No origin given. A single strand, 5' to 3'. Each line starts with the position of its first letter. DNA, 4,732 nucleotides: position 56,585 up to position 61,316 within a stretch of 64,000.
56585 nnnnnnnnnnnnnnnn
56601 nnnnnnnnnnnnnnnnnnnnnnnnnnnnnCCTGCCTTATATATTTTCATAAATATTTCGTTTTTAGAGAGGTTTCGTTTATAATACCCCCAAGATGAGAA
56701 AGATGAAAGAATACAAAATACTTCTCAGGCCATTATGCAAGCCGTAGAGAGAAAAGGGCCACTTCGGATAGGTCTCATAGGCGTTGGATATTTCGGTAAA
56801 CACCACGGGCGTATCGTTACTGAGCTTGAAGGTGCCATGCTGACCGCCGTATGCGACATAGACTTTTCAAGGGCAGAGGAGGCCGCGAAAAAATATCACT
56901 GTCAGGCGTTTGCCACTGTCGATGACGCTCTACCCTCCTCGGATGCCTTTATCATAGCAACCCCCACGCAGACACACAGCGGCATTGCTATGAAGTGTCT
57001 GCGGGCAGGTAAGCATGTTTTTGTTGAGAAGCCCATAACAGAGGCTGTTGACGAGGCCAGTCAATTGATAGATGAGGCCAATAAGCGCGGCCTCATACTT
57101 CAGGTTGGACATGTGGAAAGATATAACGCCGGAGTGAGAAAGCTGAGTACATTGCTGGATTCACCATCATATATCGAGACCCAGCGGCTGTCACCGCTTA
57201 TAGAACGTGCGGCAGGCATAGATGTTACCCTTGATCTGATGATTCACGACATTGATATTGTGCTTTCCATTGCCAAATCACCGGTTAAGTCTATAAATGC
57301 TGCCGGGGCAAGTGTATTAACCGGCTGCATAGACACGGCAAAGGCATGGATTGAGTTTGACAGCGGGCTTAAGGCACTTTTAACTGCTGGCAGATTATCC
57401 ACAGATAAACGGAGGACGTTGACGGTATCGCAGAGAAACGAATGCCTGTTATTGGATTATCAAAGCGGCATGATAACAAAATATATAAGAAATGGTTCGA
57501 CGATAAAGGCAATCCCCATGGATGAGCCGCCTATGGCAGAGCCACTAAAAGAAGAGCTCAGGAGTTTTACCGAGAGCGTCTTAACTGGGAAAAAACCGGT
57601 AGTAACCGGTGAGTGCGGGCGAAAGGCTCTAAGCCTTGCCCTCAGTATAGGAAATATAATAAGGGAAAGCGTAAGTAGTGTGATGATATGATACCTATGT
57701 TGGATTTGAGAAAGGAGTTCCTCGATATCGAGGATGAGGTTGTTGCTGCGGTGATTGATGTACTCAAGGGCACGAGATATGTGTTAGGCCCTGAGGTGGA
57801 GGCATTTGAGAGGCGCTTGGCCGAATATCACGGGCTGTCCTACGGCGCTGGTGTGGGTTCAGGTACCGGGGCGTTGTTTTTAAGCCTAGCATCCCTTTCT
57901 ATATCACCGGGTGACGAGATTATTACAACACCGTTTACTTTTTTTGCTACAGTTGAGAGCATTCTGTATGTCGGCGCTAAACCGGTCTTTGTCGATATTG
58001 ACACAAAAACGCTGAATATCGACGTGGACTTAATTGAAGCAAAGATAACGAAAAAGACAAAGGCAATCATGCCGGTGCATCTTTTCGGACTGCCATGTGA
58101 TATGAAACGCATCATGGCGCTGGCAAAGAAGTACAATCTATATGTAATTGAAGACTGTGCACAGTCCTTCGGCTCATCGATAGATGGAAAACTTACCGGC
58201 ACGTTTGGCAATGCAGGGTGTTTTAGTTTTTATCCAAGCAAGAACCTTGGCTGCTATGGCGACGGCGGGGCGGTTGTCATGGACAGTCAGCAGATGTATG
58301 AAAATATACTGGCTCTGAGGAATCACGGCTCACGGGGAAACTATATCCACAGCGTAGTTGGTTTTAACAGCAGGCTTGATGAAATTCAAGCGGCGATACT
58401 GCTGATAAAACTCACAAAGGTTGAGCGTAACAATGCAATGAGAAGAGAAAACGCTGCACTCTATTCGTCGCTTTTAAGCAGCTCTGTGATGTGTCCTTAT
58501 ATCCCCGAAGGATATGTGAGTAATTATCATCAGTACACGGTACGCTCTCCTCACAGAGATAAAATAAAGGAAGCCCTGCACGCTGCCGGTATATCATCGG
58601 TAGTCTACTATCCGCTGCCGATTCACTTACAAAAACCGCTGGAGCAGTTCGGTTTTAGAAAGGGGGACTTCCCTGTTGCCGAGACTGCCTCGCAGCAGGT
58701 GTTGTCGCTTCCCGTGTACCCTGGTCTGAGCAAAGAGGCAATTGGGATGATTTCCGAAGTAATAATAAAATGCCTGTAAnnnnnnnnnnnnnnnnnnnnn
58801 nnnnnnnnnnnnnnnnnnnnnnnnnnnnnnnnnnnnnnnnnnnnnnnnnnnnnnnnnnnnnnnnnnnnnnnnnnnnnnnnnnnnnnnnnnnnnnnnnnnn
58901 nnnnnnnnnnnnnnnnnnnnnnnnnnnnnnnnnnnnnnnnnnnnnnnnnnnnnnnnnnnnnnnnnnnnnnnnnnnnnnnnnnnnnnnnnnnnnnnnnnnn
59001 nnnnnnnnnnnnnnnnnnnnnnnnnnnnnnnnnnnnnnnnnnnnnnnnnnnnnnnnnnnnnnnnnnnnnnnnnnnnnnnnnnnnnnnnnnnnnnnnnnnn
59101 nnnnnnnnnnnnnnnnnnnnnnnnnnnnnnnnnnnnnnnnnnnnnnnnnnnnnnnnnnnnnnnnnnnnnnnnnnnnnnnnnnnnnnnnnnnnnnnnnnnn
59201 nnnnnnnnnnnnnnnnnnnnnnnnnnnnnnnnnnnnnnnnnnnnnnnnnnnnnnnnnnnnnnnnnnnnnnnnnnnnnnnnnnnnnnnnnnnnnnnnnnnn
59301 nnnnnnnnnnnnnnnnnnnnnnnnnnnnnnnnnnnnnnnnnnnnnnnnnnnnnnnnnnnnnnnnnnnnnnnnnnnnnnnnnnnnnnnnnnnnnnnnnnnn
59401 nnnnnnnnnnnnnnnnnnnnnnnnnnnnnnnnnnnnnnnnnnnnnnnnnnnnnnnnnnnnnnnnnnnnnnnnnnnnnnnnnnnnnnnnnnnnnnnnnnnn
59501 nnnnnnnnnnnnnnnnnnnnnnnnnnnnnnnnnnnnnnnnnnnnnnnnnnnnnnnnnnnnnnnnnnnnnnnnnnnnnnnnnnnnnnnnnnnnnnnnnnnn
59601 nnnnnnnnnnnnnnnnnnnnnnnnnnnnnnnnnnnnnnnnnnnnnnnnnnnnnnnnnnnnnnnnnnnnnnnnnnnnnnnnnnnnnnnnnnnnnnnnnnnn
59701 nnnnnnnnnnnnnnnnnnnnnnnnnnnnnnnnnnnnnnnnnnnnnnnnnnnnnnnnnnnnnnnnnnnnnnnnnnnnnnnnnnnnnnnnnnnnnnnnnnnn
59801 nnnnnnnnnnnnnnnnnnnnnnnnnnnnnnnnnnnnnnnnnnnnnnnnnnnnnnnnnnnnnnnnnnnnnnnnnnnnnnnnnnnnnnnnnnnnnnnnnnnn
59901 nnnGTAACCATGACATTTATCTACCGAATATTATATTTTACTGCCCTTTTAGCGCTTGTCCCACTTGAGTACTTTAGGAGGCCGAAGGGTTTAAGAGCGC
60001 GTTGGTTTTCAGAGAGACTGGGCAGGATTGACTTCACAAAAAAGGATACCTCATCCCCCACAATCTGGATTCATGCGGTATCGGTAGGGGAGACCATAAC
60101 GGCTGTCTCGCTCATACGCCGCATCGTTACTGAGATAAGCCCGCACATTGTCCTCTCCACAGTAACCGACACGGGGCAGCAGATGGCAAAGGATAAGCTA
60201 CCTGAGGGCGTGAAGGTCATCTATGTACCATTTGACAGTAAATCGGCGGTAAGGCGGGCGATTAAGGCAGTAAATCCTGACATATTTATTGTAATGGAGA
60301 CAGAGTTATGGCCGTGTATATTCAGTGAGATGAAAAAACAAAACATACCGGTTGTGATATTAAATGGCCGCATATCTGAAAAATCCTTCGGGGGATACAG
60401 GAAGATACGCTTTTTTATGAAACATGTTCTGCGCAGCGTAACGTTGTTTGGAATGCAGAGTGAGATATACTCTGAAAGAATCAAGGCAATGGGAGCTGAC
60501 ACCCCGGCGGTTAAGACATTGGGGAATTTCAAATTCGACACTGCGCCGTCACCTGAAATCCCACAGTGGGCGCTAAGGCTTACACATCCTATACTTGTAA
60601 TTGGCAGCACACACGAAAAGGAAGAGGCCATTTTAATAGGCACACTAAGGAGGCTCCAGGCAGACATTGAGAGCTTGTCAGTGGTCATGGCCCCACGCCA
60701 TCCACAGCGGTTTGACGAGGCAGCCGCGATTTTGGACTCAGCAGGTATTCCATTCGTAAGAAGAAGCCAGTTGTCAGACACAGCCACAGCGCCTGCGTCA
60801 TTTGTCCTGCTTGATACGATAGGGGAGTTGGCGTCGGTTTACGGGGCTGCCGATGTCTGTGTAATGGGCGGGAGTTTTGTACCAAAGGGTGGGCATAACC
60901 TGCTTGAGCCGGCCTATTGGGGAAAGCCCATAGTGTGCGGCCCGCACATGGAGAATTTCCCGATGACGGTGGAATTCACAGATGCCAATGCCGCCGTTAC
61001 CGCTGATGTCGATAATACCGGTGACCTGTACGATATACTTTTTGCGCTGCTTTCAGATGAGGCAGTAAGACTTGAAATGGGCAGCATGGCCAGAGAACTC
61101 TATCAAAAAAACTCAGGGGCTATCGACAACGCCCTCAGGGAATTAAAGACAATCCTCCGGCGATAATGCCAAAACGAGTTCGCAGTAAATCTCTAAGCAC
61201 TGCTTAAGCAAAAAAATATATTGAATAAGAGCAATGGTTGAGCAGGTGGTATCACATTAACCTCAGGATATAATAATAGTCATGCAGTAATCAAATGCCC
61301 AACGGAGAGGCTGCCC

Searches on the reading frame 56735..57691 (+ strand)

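Call 50: search_protein_families(library=pfam, proteins=[window:56735-57691:+], max_evalue=0.00001)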
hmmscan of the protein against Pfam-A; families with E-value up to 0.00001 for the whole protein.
window:56735-57691:+ (318 aa): 2 families
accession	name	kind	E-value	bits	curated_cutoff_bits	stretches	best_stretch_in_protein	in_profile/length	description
PF01408.29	GFO_IDH_MocA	-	9.1e-31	107.5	24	1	10-126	1-120/120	Oxidoreductase family, NAD-binding Rossmann fold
PF22725.1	GFO_IDH_MocA_C3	-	3.6e-08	33.9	27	1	157-231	38-116/124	GFO/IDH/MocA C-terminal domain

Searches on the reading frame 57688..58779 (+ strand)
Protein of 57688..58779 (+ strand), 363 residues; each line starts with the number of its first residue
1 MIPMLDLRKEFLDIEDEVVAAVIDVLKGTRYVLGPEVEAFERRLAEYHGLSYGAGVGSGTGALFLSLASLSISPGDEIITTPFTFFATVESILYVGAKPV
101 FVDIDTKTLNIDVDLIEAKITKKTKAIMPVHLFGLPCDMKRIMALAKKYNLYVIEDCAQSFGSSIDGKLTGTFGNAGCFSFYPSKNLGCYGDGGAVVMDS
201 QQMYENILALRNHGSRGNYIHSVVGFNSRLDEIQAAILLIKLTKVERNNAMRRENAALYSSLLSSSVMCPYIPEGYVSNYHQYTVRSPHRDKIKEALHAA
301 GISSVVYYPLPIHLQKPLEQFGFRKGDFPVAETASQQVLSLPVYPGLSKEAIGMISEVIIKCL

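Call 50: search_protein_families(library=pfam, proteins=[window:57688-58779:+], max_evalue=0.00001)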
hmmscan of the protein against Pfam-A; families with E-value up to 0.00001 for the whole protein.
window:57688-58779:+ (363 aa): 2 families
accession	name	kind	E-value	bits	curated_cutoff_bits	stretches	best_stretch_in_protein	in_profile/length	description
PF01041.23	DegT_DnrJ_EryC1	-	1.7e-119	399.7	19.8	1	14-357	3-357/360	DegT/DnrJ/EryC1/StrS aminotransferase family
PF00155.27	Aminotran_1_2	-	3.9e-07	30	19.7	1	37-158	44-187/361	Aminotransferase class I and II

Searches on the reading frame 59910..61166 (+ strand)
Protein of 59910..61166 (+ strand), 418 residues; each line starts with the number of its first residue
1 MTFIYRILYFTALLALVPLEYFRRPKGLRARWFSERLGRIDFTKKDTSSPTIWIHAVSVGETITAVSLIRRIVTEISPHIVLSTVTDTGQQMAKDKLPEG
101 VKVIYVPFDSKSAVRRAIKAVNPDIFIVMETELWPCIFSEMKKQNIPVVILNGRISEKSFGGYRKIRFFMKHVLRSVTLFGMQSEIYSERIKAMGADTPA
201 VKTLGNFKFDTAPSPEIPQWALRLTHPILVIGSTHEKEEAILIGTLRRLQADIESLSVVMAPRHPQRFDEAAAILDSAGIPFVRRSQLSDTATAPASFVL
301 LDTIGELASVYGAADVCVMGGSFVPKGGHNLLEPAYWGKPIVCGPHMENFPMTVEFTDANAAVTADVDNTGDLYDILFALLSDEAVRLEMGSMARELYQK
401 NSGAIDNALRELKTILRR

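Call 50: search_protein_families(library=pfam, proteins=[window:59910-61166:+], max_evalue=0.00001)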
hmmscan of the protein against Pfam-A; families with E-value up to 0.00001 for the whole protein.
window:59910-61166:+ (418 aa): 1 family
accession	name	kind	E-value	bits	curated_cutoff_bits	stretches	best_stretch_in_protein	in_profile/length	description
PF04413.22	Glycos_transf_N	-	3.5e-57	193.3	23.9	1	33-210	3-178/179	3-Deoxy-D-manno-octulosonic-acid transferase (kdotransferase)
